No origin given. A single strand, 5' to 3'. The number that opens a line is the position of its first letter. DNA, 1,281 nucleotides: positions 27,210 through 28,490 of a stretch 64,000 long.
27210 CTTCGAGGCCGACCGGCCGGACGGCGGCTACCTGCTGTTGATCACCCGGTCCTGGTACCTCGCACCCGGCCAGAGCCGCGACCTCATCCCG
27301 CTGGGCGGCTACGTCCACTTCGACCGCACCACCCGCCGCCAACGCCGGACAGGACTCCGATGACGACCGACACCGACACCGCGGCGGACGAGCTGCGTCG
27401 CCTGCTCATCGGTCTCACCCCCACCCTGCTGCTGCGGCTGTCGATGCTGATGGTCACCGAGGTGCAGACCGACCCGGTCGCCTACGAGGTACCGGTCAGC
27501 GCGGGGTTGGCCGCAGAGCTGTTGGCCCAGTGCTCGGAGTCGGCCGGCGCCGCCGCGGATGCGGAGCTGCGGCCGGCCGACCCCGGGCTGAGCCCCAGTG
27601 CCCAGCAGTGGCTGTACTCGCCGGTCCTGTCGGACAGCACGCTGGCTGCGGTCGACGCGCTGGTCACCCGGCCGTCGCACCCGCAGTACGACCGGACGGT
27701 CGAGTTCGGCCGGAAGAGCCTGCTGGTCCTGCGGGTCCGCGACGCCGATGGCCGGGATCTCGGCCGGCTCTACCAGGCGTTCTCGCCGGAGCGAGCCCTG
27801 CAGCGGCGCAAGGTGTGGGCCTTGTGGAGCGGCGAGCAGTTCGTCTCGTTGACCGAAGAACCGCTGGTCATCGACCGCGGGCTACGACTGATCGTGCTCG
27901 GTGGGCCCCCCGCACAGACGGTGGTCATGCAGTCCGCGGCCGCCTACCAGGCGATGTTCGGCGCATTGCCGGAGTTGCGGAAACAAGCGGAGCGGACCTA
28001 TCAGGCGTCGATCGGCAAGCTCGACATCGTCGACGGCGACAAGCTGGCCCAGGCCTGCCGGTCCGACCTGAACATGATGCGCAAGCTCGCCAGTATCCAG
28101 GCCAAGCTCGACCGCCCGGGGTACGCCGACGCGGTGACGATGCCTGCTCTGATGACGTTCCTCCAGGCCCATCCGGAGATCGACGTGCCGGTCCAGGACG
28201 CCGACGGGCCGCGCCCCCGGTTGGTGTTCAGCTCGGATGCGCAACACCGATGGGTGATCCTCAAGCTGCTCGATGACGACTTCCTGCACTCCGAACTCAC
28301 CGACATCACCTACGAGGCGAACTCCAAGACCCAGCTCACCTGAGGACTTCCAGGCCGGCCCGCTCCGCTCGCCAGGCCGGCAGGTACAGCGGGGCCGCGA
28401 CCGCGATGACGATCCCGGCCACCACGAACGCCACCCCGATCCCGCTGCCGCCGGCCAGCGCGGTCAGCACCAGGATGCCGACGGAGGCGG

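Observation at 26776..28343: Two-gene Kiwa-like (KwaA 4-TM + KwaB/DUF4868-like) module between base-excision-repair genes and an MFS gene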

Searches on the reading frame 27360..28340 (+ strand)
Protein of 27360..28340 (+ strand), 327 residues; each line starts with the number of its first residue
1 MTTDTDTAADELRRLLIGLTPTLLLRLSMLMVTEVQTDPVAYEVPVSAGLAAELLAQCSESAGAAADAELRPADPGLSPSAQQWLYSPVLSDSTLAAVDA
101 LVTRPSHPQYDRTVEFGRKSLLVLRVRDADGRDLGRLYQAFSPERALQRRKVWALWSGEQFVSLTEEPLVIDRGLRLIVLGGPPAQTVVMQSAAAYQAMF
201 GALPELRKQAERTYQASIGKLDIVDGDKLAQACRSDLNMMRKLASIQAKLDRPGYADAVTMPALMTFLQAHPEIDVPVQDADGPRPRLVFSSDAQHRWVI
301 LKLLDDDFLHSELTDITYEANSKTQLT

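Call 3: search_protein_families(library=pfam, proteins=[window:27360-28340:+], max_evalue=1)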
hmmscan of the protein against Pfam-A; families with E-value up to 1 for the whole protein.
window:27360-28340:+ (327 aa): 1 family
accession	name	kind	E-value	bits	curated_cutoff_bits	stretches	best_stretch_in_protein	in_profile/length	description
PF16162.10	KwaB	-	6.8e-12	46.2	26.3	1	137-314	20-186/186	Kiwa protein KwaB-like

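Call 4: search_protein_families(library=padloc, proteins=[window:27360-28340:+], max_evalue=1)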
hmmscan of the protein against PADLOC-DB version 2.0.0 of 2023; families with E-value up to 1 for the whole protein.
window:27360-28340:+ (327 aa): 4 families
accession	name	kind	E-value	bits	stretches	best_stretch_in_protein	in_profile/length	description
PDLC00233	KwaB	-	1e-11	42.6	1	136-326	132-314/320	DUF4868 domain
PDLC00222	KwaB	-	4.5e-06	24.2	1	137-326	112-291/292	DUF4868 domain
PDLC00234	KwaB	-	6.5e-06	23.8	1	134-326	110-288/289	DUF4868 domain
PDLC00230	KwaB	-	6.4e-05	20.5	2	300-324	290-314/322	DUF4868 domain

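Call 5: search_protein_families(library=ncbifam, proteins=[window:27360-28340:+], max_evalue=1)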
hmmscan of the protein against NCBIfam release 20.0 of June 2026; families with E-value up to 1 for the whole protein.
window:27360-28340:+ (327 aa): 1 family
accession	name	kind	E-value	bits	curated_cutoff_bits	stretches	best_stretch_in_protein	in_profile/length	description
NF041623.1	KwaB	equivalog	1.7e-12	47.2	200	1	137-323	129-305/306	anti-phage protein KwaB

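Call 7: search_solved_structures(query=window:27360-28340:+, max_evalue=10, show_alignments=2)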
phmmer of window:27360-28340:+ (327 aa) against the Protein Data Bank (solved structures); distinct sequences matched with E-value up to 10: 2.
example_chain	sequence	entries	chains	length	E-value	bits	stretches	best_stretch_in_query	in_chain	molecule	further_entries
9mrx_K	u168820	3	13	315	0.19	14.3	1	229-326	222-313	Kiwa protein KwaB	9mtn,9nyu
9o0i_H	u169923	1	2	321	0.2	14.2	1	229-326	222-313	Kiwa protein KwaB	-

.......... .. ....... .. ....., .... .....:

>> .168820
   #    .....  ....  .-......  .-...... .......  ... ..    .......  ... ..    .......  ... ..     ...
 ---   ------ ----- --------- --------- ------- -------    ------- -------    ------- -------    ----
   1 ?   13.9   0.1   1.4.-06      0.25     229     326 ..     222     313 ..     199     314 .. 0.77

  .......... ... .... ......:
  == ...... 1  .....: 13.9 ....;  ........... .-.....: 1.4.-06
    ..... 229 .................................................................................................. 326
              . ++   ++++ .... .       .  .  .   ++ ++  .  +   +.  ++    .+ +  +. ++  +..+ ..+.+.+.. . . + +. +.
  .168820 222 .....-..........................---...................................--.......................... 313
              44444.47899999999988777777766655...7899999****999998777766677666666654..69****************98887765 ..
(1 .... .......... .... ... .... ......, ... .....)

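Call 13: find_homologous_proteins(query=window:27360-28340:+, max_evalue=0.001)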
Query window:27360-28340:+ (327 aa): 29 proteins with E <= 0.001 among 8000 candidates.
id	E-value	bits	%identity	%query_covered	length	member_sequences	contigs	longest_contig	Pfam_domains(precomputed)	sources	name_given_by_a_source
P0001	2.3e-208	709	100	100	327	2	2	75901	PF16162.11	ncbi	ncbi:MAG: Kiwa anti-phage protein KwaB-like domain-containing protein [Nakamurella sp.]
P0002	1.7e-181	620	88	100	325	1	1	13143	PF16162.11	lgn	-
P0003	2.3e-178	610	88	97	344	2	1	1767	PF16162.11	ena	-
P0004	8.9e-178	608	87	97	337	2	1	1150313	PF16162.11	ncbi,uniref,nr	ncbi:Kiwa anti-phage protein KwaB-like domain-containing protein [Nakamurella deserti]|uniref:Kiwa a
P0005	3.0e-173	593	84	99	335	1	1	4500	PF16162.11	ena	-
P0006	4.6e-165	566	87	91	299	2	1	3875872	PF16162.11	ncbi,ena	-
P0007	3.2e-154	531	85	87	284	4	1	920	PF16162.11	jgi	jgi:hypothetical protein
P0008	1.7e-146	505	74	97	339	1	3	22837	PF16162.11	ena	-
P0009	4.7e-144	497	72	100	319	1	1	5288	PF16162.11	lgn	-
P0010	1.4e-138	479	68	98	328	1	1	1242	PF16162.11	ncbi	-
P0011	5.4e-128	445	65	99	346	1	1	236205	PF16162.11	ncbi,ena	-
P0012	3.9e-106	373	59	90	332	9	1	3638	PF16162.11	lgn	-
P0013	4.9e-105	369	55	100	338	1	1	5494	PF16162.11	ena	-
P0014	1.1e-104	368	57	97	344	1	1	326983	PF16162.11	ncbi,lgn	-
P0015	1.8e-98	348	57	92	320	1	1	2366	PF16162.11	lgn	-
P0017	2.4e-95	337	53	96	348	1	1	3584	PF16162.11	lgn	-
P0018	3.3e-95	337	55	88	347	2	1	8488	PF16162.11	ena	-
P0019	8.0e-95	336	53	96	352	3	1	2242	PF16162.11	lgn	-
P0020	1.6e-94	335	55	92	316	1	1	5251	PF16162.11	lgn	-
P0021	3.0e-93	331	51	97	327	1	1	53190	PF16162.11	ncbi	-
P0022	8.2e-93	329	51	99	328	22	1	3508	PF16162.11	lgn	-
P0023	9.1e-90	319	49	97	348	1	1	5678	PF16162.11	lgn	-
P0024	6.2e-89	316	52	97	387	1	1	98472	PF16162.11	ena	-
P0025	1.0e-86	309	51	97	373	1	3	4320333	PF16162.11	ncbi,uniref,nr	ncbi:DUF4868 domain-containing protein [Nakamurella flavida]|uniref:DUF4868 domain-containing protei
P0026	1.5e-82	295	50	88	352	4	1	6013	PF16162.11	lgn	-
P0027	7.3e-74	267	49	92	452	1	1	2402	PF16162.11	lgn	-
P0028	3.7e-58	215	43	88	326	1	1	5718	PF16162.11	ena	-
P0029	2.0e-51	193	38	88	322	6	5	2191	PF16162.11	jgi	jgi:Kiwa KwaB-like protein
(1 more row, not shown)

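Call 18: find_encoding_contigs(protein=P0004, flank=7000, max_places=2)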
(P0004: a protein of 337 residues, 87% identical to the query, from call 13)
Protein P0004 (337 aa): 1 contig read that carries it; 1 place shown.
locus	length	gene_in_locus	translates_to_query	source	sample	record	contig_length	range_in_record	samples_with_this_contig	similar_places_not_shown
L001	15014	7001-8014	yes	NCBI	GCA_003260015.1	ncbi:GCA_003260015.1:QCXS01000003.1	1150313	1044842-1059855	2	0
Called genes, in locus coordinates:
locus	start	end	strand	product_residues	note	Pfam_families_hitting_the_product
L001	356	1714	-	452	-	PF07690:MFS_1, PF06779:MFS_4 (weak)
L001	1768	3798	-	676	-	PF05649:Peptidase_M13_N, PF01431:Peptidase_M13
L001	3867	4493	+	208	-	-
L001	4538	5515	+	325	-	-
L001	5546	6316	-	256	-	PF01261:AP_endonuc_2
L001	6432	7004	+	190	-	PF28043:KwaA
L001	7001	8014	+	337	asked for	PF16162:KwaB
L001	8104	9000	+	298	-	PF00106:adh_short, PF08659:KR, PF23441:SDR (weak), PF13561:adh_short_C2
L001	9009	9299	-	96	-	-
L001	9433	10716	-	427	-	PF07690:MFS_1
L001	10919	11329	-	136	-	PF13466:STAS_2 (faint)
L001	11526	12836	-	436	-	-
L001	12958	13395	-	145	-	-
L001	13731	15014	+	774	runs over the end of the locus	PF00990:GGDEF, PF00563:EAL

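Call 19: find_encoding_contigs(protein=P0006, flank=7000, max_places=2)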
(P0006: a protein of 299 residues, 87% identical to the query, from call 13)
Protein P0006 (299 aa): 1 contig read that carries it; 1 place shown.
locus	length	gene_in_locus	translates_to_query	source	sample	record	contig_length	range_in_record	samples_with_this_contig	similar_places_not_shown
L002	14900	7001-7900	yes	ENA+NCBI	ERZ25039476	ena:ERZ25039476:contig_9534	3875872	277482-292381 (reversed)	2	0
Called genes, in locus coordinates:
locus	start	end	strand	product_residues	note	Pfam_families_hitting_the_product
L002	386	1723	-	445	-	PF07690:MFS_1, PF06779:MFS_4 (weak)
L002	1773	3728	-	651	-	PF05649:Peptidase_M13_N, PF01431:Peptidase_M13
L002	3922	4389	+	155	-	PF05103:DivIVA (faint)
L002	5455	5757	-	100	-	-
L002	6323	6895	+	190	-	PF28043:KwaA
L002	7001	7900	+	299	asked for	PF16162:KwaB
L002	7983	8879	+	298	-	PF00106:adh_short, PF08659:KR, PF23441:SDR (weak), PF13561:adh_short_C2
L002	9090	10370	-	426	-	PF07690:MFS_1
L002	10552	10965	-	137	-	-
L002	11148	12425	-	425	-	-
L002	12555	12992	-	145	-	-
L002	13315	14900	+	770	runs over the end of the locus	PF00990:GGDEF, PF00563:EAL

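Call 20: find_encoding_contigs(protein=P0025, flank=7000, max_places=2)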
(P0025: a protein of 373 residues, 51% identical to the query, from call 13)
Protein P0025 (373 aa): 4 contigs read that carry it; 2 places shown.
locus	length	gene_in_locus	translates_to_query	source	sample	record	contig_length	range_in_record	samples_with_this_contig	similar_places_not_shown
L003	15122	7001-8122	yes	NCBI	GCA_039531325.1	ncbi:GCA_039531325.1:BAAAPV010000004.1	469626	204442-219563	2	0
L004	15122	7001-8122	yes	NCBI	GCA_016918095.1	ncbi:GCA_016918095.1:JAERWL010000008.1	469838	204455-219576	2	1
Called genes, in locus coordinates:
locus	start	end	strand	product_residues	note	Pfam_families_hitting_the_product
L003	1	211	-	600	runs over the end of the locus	PF00664:ABC_membrane, PF00005:ABC_tran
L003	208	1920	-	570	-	PF00664:ABC_membrane, PF00005:ABC_tran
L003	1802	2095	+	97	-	-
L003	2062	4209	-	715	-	PF01032:FecCD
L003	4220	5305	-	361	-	PF01497:Peripla_BP_2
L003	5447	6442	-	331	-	PF00005:ABC_tran, PF02463:SMC_N (faint), PF13304:AAA_21, PF13401:AAA_22 (weak)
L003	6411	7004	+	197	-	PF28043:KwaA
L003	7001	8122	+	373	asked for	PF16162:KwaB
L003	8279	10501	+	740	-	PF01590:GAF, PF13185:GAF_2 (weak), PF00563:EAL, PF08448:PAS_4, PF00990:GGDEF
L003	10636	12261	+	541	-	PF01654:Cyt_bd_oxida_I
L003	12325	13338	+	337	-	PF02322:Cyt_bd_oxida_II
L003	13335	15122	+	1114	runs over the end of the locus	PF00664:ABC_membrane, PF00005:ABC_tran, PF02463:SMC_N (faint), PF03193:RsgA_GTPase (faint), PF13401:AAA_22 (faint), PF13476:AAA_23 (faint), PF13304:AAA_21 (weak), PF00005:ABC_tran, +2 more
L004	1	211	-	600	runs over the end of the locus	PF00664:ABC_membrane, PF00005:ABC_tran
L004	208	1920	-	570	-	PF00664:ABC_membrane, PF00005:ABC_tran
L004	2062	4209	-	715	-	PF01032:FecCD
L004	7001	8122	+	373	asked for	PF16162:KwaB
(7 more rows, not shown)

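Call 25: search_solved_structures(query=A1, max_evalue=1, show_alignments=1)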
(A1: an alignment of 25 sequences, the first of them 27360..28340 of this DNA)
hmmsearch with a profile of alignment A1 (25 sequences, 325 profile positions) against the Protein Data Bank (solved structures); distinct sequences matched with E-value up to 1: 2.
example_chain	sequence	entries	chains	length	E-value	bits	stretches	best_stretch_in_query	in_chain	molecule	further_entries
9mrx_K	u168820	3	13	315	5e-07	32.4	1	148-324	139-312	Kiwa protein KwaB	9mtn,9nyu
9o0i_H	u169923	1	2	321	5.3e-07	32.3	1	148-324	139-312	Kiwa protein KwaB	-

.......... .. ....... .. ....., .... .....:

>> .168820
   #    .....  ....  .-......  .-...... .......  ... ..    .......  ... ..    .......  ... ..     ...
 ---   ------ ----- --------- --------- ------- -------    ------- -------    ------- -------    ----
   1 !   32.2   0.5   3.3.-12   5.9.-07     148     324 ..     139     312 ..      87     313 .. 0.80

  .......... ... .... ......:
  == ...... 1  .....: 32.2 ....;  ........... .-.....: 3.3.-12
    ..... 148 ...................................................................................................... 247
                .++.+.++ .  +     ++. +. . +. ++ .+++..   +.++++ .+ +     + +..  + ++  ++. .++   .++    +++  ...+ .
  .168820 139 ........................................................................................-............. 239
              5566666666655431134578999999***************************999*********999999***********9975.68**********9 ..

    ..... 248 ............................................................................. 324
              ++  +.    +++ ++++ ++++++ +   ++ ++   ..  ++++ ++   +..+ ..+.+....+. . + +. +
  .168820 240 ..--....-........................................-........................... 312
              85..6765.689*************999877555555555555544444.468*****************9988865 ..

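Call 32: predict_structure(alignment_id=A1)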
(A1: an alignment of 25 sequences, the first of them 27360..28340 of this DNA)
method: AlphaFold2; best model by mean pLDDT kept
length: 327 residues; sequences in the alignment: 25
mean_pLDDT: 85.9   pTM: 0.82
mean pLDDT of the five models: 85.9, 85.6, 85.2, 83.8, 82.5
residues with pLDDT >= 90: 201; 70-90: 83; 50-70: 17; < 50: 26
segments of 3 or more residues with pLDDT < 50: 149-165, 321-327
pLDDT, mean of each block of 10 residues (from residue 1): 74 97 94 92 88 91 97 93 96 95 93 81 95 94 60 41 51 86 92 94 95 92 94 94 91 88 94 91 92 87 88 70 44
secondary structure, 60 per line:
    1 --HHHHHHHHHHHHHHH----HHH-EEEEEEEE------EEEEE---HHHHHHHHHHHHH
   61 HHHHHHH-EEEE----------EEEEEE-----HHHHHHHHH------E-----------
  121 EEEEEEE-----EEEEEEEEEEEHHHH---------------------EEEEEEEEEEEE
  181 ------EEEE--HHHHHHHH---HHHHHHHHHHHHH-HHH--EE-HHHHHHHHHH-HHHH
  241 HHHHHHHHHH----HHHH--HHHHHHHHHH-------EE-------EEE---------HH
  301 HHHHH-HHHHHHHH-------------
elements in order: H3-17 E26-33 E40-44 H48-67 E69-72 E83-88 H94-102 E121-127 E133-143 H144-147 E169-180 E187-190 H193-200 H204-216 H226-235 H237-250 H255-258 H261-270 E287-289 H299-305 H307-314
